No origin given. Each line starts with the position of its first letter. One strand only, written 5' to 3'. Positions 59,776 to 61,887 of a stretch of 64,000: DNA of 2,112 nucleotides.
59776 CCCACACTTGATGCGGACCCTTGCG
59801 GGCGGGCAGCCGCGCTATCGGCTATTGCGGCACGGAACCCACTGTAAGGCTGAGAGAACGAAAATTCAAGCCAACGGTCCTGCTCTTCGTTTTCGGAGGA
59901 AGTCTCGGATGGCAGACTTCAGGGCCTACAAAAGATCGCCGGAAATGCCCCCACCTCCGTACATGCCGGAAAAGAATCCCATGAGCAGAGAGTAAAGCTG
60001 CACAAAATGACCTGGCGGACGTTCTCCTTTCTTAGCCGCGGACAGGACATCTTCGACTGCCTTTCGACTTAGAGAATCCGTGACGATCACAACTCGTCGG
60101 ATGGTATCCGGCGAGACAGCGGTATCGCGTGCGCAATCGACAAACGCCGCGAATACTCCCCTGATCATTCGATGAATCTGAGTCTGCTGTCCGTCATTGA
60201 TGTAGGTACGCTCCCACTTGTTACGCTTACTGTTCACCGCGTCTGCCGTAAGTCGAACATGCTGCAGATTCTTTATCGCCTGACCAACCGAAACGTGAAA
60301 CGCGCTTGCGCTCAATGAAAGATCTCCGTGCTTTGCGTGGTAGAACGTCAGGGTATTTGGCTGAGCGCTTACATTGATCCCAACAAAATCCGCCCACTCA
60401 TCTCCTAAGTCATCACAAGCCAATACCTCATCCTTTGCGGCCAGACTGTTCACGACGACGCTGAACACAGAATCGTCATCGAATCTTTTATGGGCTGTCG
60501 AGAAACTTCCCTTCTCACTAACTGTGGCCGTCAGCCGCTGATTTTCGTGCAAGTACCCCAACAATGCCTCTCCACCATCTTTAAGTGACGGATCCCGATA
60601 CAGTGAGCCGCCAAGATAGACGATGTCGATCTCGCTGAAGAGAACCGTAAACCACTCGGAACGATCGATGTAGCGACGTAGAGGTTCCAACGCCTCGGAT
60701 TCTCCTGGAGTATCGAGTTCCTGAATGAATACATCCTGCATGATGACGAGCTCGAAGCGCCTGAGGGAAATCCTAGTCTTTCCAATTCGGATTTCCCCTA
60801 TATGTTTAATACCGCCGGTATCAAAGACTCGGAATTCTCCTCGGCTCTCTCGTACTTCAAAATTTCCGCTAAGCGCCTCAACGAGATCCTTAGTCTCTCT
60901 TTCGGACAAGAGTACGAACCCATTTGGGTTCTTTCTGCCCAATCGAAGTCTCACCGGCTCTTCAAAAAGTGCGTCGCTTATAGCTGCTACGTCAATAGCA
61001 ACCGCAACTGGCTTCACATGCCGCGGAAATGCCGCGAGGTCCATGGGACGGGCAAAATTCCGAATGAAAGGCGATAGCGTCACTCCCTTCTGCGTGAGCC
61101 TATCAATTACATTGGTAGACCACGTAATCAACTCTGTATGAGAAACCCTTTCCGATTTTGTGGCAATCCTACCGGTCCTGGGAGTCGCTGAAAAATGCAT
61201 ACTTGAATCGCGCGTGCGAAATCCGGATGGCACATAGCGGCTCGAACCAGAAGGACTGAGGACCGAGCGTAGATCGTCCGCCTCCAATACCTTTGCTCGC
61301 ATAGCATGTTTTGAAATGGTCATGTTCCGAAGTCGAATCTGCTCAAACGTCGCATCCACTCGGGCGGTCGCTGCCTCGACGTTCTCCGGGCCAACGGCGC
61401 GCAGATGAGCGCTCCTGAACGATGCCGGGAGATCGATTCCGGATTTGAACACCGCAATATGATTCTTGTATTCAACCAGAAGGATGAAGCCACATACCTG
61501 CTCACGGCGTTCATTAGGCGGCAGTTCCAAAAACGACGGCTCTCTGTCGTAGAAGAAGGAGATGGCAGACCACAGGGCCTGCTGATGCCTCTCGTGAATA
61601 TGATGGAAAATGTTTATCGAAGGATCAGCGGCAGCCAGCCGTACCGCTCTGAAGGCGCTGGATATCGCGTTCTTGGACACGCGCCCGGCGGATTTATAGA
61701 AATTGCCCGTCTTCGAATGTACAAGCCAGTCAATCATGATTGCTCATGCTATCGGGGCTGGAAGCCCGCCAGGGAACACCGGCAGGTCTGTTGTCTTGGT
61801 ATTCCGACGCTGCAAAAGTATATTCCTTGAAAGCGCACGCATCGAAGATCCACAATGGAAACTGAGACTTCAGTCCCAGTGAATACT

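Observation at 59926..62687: Lower-GC unrecognised 603-aa gene divergently paired with a frameshifted DUF3800-like gene, wedged between a relaxase and an IS3 element: possible defence-island cargo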

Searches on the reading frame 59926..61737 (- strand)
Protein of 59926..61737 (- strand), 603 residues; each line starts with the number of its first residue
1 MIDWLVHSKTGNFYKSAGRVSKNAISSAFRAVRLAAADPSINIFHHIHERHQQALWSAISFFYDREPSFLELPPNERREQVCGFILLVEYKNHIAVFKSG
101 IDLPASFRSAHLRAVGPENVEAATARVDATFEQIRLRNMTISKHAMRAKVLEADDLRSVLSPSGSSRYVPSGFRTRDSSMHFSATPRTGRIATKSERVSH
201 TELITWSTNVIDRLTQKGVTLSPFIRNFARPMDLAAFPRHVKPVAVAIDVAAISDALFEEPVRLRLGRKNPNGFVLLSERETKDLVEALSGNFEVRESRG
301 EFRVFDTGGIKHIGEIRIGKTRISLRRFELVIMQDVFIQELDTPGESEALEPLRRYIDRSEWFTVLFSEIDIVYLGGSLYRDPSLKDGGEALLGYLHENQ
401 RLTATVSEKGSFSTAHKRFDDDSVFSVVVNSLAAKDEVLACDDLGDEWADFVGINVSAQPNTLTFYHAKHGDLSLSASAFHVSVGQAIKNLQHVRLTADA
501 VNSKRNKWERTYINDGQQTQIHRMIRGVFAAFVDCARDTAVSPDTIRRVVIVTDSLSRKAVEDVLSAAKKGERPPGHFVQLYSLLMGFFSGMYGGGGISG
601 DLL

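Call 4: search_protein_families(library=pfam, proteins=[window:59926-61737:-], max_evalue=0.01)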
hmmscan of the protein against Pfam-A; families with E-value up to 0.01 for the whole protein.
window:59926-61737:- (603 aa): 0 families

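Call 6: search_protein_families(library=padloc, proteins=[window:59926-61737:-], max_evalue=1)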
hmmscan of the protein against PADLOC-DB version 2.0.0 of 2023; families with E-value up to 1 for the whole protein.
window:59926-61737:- (603 aa): 1 family
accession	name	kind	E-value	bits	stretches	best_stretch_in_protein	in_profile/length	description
PDLC05077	PDC-S71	-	1.3e-108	362.3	1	2-589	4-573/589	-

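Call 7: search_protein_families(library=pfam, proteins=[window:59926-61737:-], max_evalue=10)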
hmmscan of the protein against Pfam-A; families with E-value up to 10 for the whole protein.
window:59926-61737:- (603 aa): 1 family
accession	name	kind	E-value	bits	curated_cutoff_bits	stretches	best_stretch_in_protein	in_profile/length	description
PF03569.20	Peptidase_C8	-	0.19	11.7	27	1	20-121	7-105/225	Peptidase family C8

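Call 10: find_homologous_proteins(query=window:59926-61737:-)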
Query window:59926-61737:- (603 aa): 752 proteins with E <= 0.001 among 8000 candidates; the best 120 are listed.
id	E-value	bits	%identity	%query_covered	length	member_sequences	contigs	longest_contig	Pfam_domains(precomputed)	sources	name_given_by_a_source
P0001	0.0e+0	1354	100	100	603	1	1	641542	-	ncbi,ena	-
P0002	0.0e+0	1224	93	98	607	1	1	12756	-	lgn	-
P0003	0.0e+0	1186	89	98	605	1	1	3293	-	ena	-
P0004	1.7e-230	785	60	98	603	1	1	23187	-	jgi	jgi:hypothetical protein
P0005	3.1e-228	777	60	98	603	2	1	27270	-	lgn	-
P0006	8.0e-227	773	58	99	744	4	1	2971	-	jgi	jgi:hypothetical protein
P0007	2.8e-226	771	59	98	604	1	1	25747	-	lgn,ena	-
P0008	2.0e-195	669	61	84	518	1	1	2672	-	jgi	jgi:hypothetical protein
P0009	5.1e-194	664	51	99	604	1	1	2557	-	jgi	-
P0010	1.6e-193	663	51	98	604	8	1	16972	-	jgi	jgi:hypothetical protein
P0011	6.7e-192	657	51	98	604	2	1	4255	-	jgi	jgi:hypothetical protein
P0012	1.3e-191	656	50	98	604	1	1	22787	-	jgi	jgi:hypothetical protein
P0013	1.2e-188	647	50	98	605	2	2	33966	-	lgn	-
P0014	1.4e-188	646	51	98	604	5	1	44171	-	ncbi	-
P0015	2.2e-188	646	50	98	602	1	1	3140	-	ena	-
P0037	5.1e-175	602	48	98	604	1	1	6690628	-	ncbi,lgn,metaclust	metaclust:status=active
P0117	4.7e-154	533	45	98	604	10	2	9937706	-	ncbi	ncbi:hypothetical protein ACVIGB_008397 [Bradyrhizobium sp. USDA 4341]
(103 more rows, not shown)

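Call 14: search_solved_structures(query=A1, max_evalue=10)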
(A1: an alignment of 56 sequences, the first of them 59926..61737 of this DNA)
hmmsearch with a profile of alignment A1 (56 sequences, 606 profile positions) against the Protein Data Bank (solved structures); distinct sequences matched with E-value up to 10: 1.
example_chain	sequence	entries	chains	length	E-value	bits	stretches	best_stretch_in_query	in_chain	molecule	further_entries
2g7z_A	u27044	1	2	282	0.45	12.1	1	374-433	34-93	conserved hypothetical protein SPy1493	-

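Call 15: search_protein_families(library=ncbifam, proteins=[window:59926-61737:-], max_evalue=1)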
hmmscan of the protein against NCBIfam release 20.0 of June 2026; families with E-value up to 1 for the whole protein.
window:59926-61737:- (603 aa): 0 families

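Call 16: find_encoding_contigs(protein=P0001, flank=10000, max_places=3)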
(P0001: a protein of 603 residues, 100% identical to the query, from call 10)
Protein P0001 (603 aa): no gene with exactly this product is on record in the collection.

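Call 17: find_encoding_contigs(protein=P0002, flank=10000, max_places=3)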
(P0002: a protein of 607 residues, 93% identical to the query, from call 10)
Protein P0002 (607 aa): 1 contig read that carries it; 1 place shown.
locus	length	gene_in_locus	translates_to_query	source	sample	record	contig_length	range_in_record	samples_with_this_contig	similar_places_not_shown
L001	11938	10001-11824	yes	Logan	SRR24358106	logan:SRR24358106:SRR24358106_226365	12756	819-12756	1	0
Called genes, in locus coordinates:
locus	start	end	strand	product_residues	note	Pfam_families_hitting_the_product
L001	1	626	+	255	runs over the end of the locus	-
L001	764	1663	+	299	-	-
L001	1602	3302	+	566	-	PF01725:Ham1p_like, PF13238:AAA_18 (faint), PF13671:AAA_33 (weak)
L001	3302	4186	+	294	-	PF02086:MethyltransfD12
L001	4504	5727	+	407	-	-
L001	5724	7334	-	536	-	PF01555:N6_N4_Mtase (faint), PF01170:UPF0020 (faint)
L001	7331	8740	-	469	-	PF00376:MerR, PF13411:MerR_1 (weak), PF01555:N6_N4_Mtase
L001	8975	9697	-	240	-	PF12686:DUF3800 (weak)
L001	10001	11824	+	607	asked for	-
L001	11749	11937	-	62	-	?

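Call 21: find_related_loci(query=A1, collection=genome_contigs, flank=8000)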
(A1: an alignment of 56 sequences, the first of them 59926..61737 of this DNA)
Query A1 (603 aa) in genome_contigs; peptide patterns used: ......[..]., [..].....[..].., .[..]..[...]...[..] (x = any residue, [..] = any of these).
186 stretches matched a pattern; 119 encode a relative of the query (tblastn E <= 1e-3); the best 80 are kept; 80 distinct loci.
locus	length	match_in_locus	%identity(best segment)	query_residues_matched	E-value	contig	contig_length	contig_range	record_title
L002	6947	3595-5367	51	1-592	0e+0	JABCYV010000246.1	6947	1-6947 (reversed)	MAG: Acidobacteria bacterium isolate Inc-BW-H-2-M_MAG55 Ga0210384_10017721, whole genome shotgun sequence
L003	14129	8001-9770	49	1-591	0e+0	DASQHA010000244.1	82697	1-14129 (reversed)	MAG TPA_asm: Terriglobales bacterium isolate SMAG_U11821 k141_227999, whole genome shotgun sequence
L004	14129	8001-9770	49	1-591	0e+0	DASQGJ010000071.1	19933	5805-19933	MAG TPA_asm: Candidatus Dormiibacterota bacterium isolate SMAG_U11803 k141_978235, whole genome shotgun sequence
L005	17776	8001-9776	49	1-591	0e+0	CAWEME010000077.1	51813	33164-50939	MAG: uncultured Alphaproteobacteria bacterium isolate MFD03044.bin.1.109 genome assembly, contig: contig_84552, whole ge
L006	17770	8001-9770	48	1-591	0e+0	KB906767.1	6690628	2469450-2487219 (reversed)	Acidobacteriaceae bacterium KBS 96 genomic scaffold G004DRAFT_scaffold00001.1, whole genome shotgun sequence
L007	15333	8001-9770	46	1-591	6e-162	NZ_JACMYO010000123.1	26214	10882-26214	Bradyrhizobium oropedii strain Pear76 Contigs_123, whole genome shotgun sequence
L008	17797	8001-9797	45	1-598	1e-159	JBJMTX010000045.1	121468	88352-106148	MAG: Allosphingosinicella sp. isolate H1_18_all_fractions_metab_conc_62_68_16 k255_6288829, whole genome shotgun sequenc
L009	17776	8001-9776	42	1-591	6e-154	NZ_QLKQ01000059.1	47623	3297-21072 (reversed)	Azospirillum brasilense strain HAMBI_3172 CKLFCLNC_59, whole genome shotgun sequence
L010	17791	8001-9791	44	1-596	2e-152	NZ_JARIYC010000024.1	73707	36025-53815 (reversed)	Mesorhizobium ciceri strain LMG 14989 contig00024, whole genome shotgun sequence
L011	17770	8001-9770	44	1-591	1e-152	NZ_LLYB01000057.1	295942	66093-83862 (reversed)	Bradyrhizobium lablabi strain CCBAU 23086 scaffold24, whole genome shotgun sequence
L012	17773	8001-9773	42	1-591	3e-152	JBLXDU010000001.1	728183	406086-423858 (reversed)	MAG: Rhodospirillales bacterium isolate ES20-16 S20maxbin_out.036RE.5K@1, whole genome shotgun sequence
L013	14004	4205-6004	44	1-598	3e-152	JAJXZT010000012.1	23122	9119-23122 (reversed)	MAG: Acidobacteria bacterium isolate BP7.bin70 NODE_3040_length_23122_cov_5.056838, whole genome shotgun sequence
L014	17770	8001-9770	41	1-588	6e-152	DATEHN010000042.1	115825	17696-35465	MAG TPA_asm: Candidatus Angelobacter sp. isolate SMAG_U8812 k141_993197, whole genome shotgun sequence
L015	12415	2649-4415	44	1-590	2e-151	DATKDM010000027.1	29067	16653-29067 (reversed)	MAG TPA_asm: Sphingomicrobium sp. isolate SMAG_U14473 k141_1027839, whole genome shotgun sequence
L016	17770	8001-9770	44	1-591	4e-151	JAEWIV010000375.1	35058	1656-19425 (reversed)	MAG: Proteobacteria bacterium isolate OH_PBrB_125 k127_408921, whole genome shotgun sequence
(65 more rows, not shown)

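Call 25: predict_structure(alignment_id=A1)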
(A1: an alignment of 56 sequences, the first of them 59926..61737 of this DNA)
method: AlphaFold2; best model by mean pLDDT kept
length: 603 residues; sequences in the alignment: 56
mean_pLDDT: 86.6   pTM: 0.78
mean pLDDT of the five models: 86.6, 86.6, 84.8, 84.1, 80.7
residues with pLDDT >= 90: 285; 70-90: 277; 50-70: 37; < 50: 4
segments of 3 or more residues with pLDDT < 50: 344-347
pLDDT, mean of each block of 10 residues (from residue 1): 84 94 96 92 91 95 81 75 94 95 93 91 90 84 69 79 67 86 92 90 95 91 83 81 91 82 86 87 89 88 81 90 89 88 62 91 92 88 80 88 91 90 94 92 79 91 92 86 80 81 91 87 94 92 86 92 92 89 83 61 73
secondary structure, 60 per line:
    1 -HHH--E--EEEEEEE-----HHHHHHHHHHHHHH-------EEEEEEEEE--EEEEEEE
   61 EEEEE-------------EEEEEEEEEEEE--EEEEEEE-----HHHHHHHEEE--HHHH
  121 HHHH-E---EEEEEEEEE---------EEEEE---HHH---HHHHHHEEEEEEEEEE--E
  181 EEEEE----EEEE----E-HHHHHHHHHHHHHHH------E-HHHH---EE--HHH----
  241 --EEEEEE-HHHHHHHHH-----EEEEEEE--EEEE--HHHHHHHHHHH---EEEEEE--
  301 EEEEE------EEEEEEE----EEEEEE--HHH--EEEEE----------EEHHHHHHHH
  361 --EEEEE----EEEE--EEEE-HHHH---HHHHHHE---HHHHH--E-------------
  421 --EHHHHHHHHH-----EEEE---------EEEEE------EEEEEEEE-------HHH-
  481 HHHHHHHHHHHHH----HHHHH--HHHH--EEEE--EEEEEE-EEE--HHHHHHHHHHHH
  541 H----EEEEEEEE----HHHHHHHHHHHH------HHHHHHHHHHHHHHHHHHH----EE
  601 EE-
elements in order: E10-16 H22-35 E43-51 E54-65 E79-90 E93-99 H105-111 E112-114 H117-124 E130-138 E148-152 H162-167 E168-177 E180-185 E190-193 H200-214 H223-226 E243-248 H250-258 E264-270 E273-276 H279-289 E293-298 E301-305 E312-318 E323-328 E336-340 H353-360 E363-367 E372-375 E378-381 H383-386 H390-395 H400-404 H424-432 E438-441 E451-455 E462-469 H481-493 H498-502 H505-508 E511-514 E517-522 E524-526 H529-541 E546-553 H558-569 H576-594 E599-602

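Call 39: fold_search(model_id=the predicted structure, library=pdb)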
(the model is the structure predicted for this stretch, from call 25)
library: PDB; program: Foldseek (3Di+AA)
matches with E <= 10: 694; with E <= 0.001: 0
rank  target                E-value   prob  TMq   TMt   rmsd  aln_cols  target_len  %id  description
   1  7azk_D                1.7e-02  0.08  0.09  0.12  19.9       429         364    9  DNA polymerase sliding clamp from Escherichia coli with peptide 35 bound (released 2021-12-01)
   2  3m4w_C                3.2e-02  0.06  0.08  0.12  21.7       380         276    9  Structural basis for the negative regulation of bacterial stress response by RseB (released 2010-05-05)
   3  3p16_A                5.8e-02  0.05  0.08  0.11  19.8       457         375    8  Crystal structure of DNA polymerase III sliding clamp (released 2011-08-24)
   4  5ec5_I                8.5e-02  0.05  0.08  0.13  27.4       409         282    7  Crystal structure of lysenin pore (released 2016-05-18)
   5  2p4b_A                9.0e-02  0.03  0.08  0.10  21.9       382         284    8  Crystal structure of E.coli RseB (released 2007-05-22)
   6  3kkg                  1.2e-01  0.38  0.08  0.23   7.3        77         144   16  Crystal structure of Putative SnoaL-like polyketide cyclase (YP_509242.1) from Jannaschia Sp. CCS1 at 1.40 A resolution (released 2009-12-01)
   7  3m4w_A                1.2e-01  0.03  0.08  0.10  21.4       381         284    8  Structural basis for the negative regulation of bacterial stress response by RseB (released 2010-05-05)
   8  8bp6_B                1.2e-01  0.03  0.07  0.09  25.4       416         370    9  Structure of MHC-class I related molecule MR1 with bound M3Ade. (released 2023-11-29)
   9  4n97_A                1.4e-01  0.05  0.09  0.12  19.4       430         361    9  E. coli sliding clamp in complex with 5-nitroindole (released 2013-11-06)
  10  8djq_B                1.5e-01  0.05  0.09  0.12  19.6       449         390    7  Sliding-clamp-DnaE1 peptide (released 2023-01-18)
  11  4k74_A                1.6e-01  0.04  0.09  0.12  19.1       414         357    7  The UmuC subunit of the E. coli DNA polymerase V shows a unique interaction with the beta-clamp processivity factor. (released 2013-07-17)
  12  3ehc_A                1.9e-01  0.41  0.10  0.32  11.8       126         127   13  Crystal structure of a snoal-like polyketide cyclase (atu3018) from agrobacterium tumefaciens str. c58 at 2.12 A resol (released 2008-09-23)
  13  8xla_B                1.9e-01  0.03  0.10  0.13  19.3       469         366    7  Mismatch Repair Complex (released 2025-04-16)
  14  8bz7_C                1.9e-01  0.03  0.08  0.08  23.4       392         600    7  Crystal structure of the L. monocytogenes RmlT in complex with TDP-rhamnose (released 2023-12-27)
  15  3ehc_B                2.0e-01  0.38  0.10  0.32  12.0       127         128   13  Crystal structure of a snoal-like polyketide cyclase (atu3018) from agrobacterium tumefaciens str. c58 at 2.12 A resol (released 2008-09-23)
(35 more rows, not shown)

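Call 46: find_encoding_contigs(protein=P0004, flank=6000, max_places=2)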
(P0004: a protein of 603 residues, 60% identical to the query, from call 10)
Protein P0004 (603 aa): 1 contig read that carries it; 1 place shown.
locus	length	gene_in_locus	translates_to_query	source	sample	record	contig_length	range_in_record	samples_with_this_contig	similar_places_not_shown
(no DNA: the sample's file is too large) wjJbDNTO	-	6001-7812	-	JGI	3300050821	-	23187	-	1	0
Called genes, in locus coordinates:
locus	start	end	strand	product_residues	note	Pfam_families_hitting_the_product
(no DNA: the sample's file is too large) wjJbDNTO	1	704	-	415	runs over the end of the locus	-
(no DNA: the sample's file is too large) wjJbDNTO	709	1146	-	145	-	-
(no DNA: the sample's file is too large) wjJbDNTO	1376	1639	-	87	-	-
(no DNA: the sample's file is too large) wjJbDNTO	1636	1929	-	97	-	-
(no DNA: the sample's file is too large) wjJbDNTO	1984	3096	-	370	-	PF09994:T6SS_Tle1-like_cat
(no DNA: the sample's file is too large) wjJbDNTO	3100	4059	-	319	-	-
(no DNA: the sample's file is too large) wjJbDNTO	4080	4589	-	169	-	-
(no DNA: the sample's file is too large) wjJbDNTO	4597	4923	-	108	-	-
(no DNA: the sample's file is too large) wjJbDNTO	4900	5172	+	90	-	-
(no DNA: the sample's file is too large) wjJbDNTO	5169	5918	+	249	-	-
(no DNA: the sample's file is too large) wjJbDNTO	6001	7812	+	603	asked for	-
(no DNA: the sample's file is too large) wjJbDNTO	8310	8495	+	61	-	-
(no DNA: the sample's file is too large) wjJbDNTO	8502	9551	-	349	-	-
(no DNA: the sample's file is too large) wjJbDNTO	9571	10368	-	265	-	PF08378:NERD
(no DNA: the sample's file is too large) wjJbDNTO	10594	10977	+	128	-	?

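Call 47: find_encoding_contigs(protein=P0005, flank=6000, max_places=2)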
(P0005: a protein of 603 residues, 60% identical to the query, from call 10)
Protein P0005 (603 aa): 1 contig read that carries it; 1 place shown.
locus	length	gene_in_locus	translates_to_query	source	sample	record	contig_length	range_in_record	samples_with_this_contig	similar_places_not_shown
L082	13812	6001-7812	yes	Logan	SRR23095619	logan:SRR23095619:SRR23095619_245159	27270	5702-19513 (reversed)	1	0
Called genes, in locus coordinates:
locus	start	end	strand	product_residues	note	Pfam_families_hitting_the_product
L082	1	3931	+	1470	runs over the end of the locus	PF13086:AAA_11 (weak), PF13245:AAA_19, PF13604:AAA_30 (faint), PF13087:AAA_12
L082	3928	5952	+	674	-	PF01170:UPF0020 (faint), PF01555:N6_N4_Mtase (faint), PF08241:Methyltransf_11 (faint)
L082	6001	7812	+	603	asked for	-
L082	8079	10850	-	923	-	PF00580:UvrD-helicase, PF13245:AAA_19, PF13604:AAA_30 (faint), PF13538:UvrD_C_2 (faint), PF13361:UvrD_C, PF12705:PDDEXK_1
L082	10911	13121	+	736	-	PF01555:N6_N4_Mtase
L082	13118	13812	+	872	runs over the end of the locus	PF04851:ResIII, PF27151:YagJ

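Call 48: find_encoding_contigs(protein=P0007, flank=6000, max_places=2)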
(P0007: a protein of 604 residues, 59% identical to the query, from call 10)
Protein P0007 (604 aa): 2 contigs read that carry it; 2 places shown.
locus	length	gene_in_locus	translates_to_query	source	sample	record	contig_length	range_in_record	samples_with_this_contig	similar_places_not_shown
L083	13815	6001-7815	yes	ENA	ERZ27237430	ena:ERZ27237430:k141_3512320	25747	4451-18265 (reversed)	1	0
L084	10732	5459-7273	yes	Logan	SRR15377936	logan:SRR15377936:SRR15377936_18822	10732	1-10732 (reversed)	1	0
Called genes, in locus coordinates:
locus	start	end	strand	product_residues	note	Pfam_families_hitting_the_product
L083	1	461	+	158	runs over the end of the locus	-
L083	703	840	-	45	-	-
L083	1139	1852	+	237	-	-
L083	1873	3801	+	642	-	-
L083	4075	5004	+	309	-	PF13472:Lipase_GDSL_2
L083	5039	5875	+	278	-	PF13365:Trypsin_2 (weak)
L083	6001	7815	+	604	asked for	-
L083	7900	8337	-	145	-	PF04343:DUF488, PF22751:DUF488-N3a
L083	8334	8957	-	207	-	PF04343:DUF488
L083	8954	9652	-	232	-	PF22557:DuOB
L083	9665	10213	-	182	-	PF06114:Peptidase_M78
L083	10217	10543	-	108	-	PF13560:HTH_31, PF01381:HTH_3, PF12844:HTH_19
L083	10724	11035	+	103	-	-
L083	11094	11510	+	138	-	-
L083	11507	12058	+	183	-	-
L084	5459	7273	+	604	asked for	-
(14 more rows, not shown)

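Call 49: find_encoding_contigs(protein=P0003, flank=6000, max_places=2)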
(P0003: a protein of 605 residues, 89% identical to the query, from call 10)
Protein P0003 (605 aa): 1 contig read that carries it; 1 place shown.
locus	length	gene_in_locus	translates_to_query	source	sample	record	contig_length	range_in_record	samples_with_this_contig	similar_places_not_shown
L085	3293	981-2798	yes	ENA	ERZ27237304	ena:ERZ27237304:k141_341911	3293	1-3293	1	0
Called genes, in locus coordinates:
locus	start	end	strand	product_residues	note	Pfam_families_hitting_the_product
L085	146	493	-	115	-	-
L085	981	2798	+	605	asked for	-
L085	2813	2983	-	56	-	-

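Call 51: find_homologous_proteins(query=L001:8978-9697:-, max_evalue=0.001)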
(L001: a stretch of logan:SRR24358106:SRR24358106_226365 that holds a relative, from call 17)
Query L001:8978-9697:- (240 aa): 22 proteins with E <= 0.001 among 724 candidates.
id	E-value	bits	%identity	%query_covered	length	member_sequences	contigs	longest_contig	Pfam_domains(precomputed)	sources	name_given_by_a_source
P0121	1.0e-145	501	90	100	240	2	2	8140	-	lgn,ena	-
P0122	8.9e-23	99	34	80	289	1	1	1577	-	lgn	-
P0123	4.8e-20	90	30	94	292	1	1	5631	-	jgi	jgi:hypothetical protein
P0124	5.8e-19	86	28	90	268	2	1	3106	PF12686.13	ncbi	-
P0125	3.9e-18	84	29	96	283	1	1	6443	-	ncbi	-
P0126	1.0e-17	82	30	90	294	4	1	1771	PF12686.13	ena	-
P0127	1.1e-17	82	30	90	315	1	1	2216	PF12686.13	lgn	-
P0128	2.7e-17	81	29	90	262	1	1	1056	PF12686.13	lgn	-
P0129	2.1e-16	78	30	85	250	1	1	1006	PF12686.13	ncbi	-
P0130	2.9e-15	74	30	90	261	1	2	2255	-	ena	-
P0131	3.3e-15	74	29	85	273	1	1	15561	PF12686.13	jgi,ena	-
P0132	4.5e-15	74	27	90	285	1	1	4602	PF12686.13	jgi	jgi:hypothetical protein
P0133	1.8e-12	65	29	83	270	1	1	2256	PF12686.13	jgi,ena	-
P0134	8.8e-12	63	29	90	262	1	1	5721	PF12686.13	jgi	jgi:hypothetical protein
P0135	1.2e-11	63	28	83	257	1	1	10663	PF12686.13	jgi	jgi:uncharacterized protein DUF3800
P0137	2.9e-11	61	27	81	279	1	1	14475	PF12686.13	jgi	jgi:hypothetical protein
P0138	1.7e-9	56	26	90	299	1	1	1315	PF12686.13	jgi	jgi:uncharacterized protein DUF3800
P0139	1.3e-6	46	25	86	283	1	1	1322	PF12686.13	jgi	jgi:Protein of unknown function (DUF3800)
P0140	7.2e-6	44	29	81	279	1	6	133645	PF12686.13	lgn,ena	-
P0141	4.5e-5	41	27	79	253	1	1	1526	PF12686.13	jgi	jgi:hypothetical protein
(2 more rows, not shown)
